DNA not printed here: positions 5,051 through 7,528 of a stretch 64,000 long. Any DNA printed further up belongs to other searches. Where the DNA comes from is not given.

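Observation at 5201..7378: PolB homolog that keeps the 3'-5' exonuclease motifs but has lost polymerase catalytic aspartates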

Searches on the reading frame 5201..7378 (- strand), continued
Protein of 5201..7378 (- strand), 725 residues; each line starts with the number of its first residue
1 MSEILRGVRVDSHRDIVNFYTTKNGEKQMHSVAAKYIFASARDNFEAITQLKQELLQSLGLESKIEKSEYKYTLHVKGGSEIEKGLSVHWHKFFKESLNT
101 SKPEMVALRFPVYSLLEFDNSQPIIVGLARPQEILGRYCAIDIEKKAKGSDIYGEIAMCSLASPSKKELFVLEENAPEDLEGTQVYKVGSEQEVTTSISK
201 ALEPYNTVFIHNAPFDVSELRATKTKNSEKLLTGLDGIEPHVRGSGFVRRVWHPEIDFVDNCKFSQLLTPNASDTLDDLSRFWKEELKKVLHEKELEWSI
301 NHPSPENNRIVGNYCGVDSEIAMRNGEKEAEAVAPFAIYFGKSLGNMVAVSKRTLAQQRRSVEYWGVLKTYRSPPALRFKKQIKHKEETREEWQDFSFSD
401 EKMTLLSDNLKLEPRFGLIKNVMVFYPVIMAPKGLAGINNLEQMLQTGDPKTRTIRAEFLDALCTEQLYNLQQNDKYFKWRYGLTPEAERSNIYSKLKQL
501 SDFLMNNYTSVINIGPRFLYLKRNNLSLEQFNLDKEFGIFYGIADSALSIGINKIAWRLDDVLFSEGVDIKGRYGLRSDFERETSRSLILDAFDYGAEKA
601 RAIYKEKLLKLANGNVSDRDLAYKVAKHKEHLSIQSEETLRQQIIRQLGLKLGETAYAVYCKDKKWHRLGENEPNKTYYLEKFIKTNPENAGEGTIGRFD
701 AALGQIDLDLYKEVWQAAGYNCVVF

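Call 27: search_solved_structures(query=A2, max_evalue=10, show_alignments=4)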
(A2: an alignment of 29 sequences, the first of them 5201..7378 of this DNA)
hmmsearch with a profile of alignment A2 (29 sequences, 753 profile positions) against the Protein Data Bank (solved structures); distinct sequences matched with E-value up to 10: 58.
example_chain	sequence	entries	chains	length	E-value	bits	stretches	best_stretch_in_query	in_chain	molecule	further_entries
3a2f_A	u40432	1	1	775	2.5e-38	135.3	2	140-376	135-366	DNA polymerase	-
2jgu_A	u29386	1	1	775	3e-38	135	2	140-378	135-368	DNA POLYMERASE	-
4ahc_A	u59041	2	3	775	4.4e-36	127.9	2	103-374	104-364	DNA POLYMERASE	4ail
1wn7_A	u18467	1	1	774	1.5e-35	126.1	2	140-373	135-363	Family B DNA Polymerase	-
1wns_A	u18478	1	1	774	3.4e-35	124.9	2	140-373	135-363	DNA POLYMERASE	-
7tqw_A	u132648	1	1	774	6e-35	124.1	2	140-373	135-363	DNA polymerase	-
1tgo_A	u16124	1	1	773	2.3e-34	122.2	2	140-373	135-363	PROTEIN (THERMOSTABLE B DNA POLYMERASE)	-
1qqc_A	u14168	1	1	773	3.4e-34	121.6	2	140-373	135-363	DNA POLYMERASE II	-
5h12_A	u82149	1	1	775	4.1e-34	121.4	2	140-374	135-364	Deep Vent DNA Polymerase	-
6wya_A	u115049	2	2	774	6.4e-34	120.7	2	140-373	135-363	DNA polymerase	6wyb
5vu5_A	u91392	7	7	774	5.5e-33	117.6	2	159-373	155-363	DNA polymerase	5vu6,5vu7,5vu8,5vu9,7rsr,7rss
9mye_A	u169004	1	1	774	1.7e-32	116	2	159-373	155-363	DNA polymerase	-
8s84_A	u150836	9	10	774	1.9e-32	115.8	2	159-373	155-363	DNA polymerase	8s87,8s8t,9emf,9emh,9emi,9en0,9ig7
1d5a_A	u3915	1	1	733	2.6e-32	115.4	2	140-373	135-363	PROTEIN (DNA POLYMERASE)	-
4flt_A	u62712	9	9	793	3.3e-32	115.1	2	131-373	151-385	DNA polymerase 1 | Pyrococcus abyssi B family DNA polymerase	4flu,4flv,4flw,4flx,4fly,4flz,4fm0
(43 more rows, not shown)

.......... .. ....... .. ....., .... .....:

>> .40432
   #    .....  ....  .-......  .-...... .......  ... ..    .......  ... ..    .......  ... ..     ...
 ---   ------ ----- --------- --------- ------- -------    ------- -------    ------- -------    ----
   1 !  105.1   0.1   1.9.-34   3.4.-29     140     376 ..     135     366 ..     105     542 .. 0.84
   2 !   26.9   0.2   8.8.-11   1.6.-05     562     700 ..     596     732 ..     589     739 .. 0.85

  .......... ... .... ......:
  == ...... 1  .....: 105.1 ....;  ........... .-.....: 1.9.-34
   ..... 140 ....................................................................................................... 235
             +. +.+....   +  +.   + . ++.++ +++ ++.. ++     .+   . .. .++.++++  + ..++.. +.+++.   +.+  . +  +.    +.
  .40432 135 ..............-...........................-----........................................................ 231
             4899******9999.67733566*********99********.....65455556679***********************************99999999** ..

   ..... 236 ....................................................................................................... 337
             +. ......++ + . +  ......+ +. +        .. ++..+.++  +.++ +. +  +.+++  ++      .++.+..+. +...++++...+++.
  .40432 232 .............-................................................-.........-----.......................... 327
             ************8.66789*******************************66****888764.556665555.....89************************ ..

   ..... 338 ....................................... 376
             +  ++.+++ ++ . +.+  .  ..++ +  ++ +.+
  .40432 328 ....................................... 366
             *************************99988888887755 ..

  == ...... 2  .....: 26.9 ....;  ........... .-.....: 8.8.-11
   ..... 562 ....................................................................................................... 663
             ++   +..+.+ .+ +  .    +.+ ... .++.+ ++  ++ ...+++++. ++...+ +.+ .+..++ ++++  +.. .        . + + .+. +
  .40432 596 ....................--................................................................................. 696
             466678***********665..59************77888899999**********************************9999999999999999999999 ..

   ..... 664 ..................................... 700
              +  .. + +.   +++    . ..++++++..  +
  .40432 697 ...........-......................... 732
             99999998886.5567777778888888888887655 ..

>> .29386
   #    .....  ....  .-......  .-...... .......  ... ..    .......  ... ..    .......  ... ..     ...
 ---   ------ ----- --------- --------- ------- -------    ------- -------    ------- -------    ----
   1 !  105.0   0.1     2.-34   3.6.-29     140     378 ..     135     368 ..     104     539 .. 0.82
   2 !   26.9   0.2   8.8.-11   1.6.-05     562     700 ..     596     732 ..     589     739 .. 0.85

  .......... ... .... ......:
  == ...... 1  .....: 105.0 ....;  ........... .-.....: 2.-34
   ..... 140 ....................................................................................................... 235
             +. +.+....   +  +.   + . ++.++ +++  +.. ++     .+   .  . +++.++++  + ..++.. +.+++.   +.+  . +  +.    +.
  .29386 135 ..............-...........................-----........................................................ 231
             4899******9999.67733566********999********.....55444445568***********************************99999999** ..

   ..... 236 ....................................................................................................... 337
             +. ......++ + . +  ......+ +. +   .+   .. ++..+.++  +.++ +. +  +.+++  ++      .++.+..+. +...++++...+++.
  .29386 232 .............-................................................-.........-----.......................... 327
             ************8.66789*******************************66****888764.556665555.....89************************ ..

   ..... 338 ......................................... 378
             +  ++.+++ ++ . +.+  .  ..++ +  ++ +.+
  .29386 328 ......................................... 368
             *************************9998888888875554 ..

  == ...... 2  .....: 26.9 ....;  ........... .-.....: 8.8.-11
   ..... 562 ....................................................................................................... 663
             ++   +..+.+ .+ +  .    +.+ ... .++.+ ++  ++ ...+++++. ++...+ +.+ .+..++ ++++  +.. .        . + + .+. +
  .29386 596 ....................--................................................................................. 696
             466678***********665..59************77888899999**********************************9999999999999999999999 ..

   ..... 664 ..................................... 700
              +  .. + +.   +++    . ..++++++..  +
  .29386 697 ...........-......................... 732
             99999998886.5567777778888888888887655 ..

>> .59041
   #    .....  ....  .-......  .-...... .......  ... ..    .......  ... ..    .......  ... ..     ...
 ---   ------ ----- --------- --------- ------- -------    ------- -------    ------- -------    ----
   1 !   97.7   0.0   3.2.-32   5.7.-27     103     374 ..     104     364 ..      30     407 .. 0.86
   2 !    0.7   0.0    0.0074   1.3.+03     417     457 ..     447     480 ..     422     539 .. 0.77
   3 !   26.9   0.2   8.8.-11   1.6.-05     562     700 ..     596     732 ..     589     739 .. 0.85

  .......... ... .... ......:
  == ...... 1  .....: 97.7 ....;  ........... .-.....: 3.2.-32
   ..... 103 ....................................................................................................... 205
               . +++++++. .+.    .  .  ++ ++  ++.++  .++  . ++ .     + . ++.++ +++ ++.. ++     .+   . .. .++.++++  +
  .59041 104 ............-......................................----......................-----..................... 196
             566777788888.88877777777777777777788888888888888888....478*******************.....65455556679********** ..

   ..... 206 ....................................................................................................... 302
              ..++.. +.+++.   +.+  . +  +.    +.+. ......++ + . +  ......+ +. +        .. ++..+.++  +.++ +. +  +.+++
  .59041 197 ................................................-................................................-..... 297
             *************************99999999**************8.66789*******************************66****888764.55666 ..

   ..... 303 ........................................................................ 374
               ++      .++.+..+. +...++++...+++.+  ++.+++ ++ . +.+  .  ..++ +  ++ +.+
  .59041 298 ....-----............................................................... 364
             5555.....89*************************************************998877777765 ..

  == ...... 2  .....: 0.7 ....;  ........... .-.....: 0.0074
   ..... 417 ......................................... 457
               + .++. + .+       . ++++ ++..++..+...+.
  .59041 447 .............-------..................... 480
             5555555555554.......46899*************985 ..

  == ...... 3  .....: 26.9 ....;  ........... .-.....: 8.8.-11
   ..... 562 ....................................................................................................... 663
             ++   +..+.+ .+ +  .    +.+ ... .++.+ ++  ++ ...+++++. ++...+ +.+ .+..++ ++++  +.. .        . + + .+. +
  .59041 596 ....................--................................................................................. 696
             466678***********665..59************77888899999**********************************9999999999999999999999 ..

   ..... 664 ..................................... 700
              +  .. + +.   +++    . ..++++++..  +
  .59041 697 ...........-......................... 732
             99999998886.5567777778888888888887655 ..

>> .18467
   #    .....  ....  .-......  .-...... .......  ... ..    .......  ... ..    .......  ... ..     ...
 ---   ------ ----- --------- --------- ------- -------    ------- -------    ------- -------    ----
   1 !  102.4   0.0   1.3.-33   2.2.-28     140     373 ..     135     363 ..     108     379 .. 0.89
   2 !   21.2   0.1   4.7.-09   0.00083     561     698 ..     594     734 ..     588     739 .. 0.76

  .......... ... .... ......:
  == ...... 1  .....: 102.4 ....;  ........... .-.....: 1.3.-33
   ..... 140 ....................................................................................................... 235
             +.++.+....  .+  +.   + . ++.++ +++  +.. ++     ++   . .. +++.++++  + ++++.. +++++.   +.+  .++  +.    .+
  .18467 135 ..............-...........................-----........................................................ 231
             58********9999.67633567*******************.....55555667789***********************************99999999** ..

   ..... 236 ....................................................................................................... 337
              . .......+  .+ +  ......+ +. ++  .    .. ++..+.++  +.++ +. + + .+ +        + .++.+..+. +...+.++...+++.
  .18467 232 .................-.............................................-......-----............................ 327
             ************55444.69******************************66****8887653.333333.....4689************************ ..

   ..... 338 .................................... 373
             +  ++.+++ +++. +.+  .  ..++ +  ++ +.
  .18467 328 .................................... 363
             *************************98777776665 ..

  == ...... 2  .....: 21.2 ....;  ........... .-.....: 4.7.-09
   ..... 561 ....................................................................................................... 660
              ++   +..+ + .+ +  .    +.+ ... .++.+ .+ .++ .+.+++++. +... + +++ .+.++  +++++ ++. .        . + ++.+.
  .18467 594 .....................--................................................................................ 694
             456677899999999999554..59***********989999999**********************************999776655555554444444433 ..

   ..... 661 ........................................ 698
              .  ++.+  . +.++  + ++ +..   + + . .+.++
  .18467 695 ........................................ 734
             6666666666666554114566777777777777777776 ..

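Call 30: find_homologous_proteins(query=A2, max_evalue=0.001)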
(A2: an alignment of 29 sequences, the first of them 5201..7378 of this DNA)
Query A2 (29 sequences) (725 aa, profile of the alignment): 3 proteins with E <= 0.001 among 8000 candidates.
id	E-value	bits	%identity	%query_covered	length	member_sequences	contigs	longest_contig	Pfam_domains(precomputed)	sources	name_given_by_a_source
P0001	5.8e-208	711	94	100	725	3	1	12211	-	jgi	jgi:hypothetical protein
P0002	6.6e-193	661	62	99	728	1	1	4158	-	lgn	-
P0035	1.3e-67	247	49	52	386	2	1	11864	-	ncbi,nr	ncbi:MAG TPA: hypothetical protein VJ110_00750, partial [Candidatus Nanoarchaeia archaeon]|nr:hypoth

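Call 34: find_related_loci(query=A1, collection=genome_contigs, flank=8000)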
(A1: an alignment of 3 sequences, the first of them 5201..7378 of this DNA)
Query A1 (725 aa) in genome_contigs; peptide patterns used: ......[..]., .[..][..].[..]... (x = any residue, [..] = any of these).
106 stretches matched a pattern; 1 encode a relative of the query (tblastn E <= 1e-3); 1 distinct loci.
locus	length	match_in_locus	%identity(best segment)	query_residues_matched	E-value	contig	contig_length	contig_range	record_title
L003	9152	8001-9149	49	2-380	3e-116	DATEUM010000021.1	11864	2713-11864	MAG TPA_asm: Candidatus Nanoarchaeia archaeon isolate SMAG_U8341 k141_2409470, whole genome shotgun sequence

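Call 51: find_encoding_contigs(protein=P0004, flank=6000, max_places=3)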
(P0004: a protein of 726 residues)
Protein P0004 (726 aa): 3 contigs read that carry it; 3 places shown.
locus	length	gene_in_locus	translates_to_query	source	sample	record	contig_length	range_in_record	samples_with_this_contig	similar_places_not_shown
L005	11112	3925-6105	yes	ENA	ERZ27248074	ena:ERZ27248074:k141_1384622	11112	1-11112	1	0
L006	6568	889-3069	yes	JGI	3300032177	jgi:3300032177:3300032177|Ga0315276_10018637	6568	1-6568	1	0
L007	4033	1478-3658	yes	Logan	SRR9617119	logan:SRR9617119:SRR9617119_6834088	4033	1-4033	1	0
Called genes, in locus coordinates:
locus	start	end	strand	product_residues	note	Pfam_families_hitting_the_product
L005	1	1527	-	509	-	?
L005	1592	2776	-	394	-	PF12705:PDDEXK_1 (weak)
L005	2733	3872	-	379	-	-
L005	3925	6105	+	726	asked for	-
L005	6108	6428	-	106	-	PF00338:Ribosomal_S10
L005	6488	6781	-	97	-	-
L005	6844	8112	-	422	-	PF00009:GTP_EFTU, PF01926:MMR_HSR1 (faint), PF14578:GTP_EFTU_D4 (weak), PF03144:GTP_EFTU_D2, PF03143:GTP_EFTU_D3, PF22594:GTP-eEF1A_C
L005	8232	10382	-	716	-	PF00009:GTP_EFTU, PF22042:EF-G_D2, PF03144:GTP_EFTU_D2, PF14492:EFG_III, PF03764:EFG_IV, PF00679:EFG_C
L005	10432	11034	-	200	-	PF00177:Ribosomal_S7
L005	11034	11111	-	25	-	?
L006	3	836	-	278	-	?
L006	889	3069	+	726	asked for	-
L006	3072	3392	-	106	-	PF00338:Ribosomal_S10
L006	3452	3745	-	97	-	-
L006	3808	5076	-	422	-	PF00009:GTP_EFTU, PF01926:MMR_HSR1 (faint), PF14578:GTP_EFTU_D4 (weak), PF03144:GTP_EFTU_D2, PF03143:GTP_EFTU_D3, PF22594:GTP-eEF1A_C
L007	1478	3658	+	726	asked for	-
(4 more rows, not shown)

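Call 52: find_encoding_contigs(protein=P0009, flank=6000, max_places=3)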
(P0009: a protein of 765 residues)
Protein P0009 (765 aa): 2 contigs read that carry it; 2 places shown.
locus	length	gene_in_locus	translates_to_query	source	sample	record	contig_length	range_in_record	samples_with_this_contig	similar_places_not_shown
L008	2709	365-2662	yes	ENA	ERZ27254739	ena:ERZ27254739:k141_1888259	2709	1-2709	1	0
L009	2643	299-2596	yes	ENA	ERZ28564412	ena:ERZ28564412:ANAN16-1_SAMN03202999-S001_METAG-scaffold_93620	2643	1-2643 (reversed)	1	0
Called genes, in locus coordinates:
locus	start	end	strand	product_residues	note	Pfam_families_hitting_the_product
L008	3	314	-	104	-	?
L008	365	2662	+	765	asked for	PF13482:RNase_H_2 (weak)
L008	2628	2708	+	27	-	?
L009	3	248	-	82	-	?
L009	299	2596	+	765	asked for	PF13482:RNase_H_2 (weak)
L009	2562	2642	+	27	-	?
